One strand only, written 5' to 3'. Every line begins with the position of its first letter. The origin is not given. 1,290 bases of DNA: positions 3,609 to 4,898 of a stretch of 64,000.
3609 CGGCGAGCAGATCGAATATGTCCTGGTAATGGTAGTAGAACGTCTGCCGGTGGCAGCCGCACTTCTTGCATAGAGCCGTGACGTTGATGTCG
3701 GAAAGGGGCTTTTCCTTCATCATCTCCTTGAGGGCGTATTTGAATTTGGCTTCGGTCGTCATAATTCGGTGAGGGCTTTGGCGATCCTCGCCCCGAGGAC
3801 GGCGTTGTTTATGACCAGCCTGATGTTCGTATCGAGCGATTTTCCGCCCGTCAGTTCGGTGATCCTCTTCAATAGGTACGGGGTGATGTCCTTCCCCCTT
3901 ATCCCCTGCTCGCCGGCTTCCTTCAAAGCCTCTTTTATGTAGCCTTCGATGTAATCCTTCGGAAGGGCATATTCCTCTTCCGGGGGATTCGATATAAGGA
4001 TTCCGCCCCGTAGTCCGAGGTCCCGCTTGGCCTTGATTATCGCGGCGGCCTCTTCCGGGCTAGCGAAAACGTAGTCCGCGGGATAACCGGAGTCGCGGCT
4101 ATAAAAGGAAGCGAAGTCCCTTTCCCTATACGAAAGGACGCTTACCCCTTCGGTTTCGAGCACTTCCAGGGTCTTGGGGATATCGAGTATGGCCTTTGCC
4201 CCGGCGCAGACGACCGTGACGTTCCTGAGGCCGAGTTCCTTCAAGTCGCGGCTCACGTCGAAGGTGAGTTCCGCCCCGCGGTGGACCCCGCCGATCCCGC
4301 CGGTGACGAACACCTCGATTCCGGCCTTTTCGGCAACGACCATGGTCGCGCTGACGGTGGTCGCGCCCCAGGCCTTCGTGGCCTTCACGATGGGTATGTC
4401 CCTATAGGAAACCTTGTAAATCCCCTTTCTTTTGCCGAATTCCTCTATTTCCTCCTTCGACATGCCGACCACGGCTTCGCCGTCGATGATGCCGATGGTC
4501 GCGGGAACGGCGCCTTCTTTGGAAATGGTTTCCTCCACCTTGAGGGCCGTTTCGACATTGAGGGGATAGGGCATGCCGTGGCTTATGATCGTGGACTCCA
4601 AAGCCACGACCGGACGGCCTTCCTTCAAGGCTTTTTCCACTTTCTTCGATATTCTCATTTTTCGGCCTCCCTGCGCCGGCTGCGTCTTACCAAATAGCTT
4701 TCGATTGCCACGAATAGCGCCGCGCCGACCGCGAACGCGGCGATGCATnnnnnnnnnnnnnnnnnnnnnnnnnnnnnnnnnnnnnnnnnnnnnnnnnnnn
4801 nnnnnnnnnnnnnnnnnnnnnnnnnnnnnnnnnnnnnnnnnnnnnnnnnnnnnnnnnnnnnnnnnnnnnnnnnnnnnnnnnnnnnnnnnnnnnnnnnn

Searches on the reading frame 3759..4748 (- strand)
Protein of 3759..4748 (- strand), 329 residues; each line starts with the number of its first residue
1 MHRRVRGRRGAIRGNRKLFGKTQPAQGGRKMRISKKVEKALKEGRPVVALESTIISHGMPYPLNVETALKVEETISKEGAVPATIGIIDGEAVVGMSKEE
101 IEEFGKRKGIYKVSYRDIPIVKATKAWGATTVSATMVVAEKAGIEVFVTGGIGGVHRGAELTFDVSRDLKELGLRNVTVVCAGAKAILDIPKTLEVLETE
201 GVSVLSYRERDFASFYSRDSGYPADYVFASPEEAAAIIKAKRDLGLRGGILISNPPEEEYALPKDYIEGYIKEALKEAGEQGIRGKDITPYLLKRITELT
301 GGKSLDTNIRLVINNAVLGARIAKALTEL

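Call 11: search_protein_families(library=pfam, proteins=[window:3759-4748:-])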
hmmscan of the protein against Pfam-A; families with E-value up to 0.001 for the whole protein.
window:3759-4748:- (329 aa): 1 family
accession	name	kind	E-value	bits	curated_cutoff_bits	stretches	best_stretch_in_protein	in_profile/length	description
PF04227.17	Indigoidine_A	-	3.9e-125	417.4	25.2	1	36-324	1-290/291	Indigoidine synthase A like protein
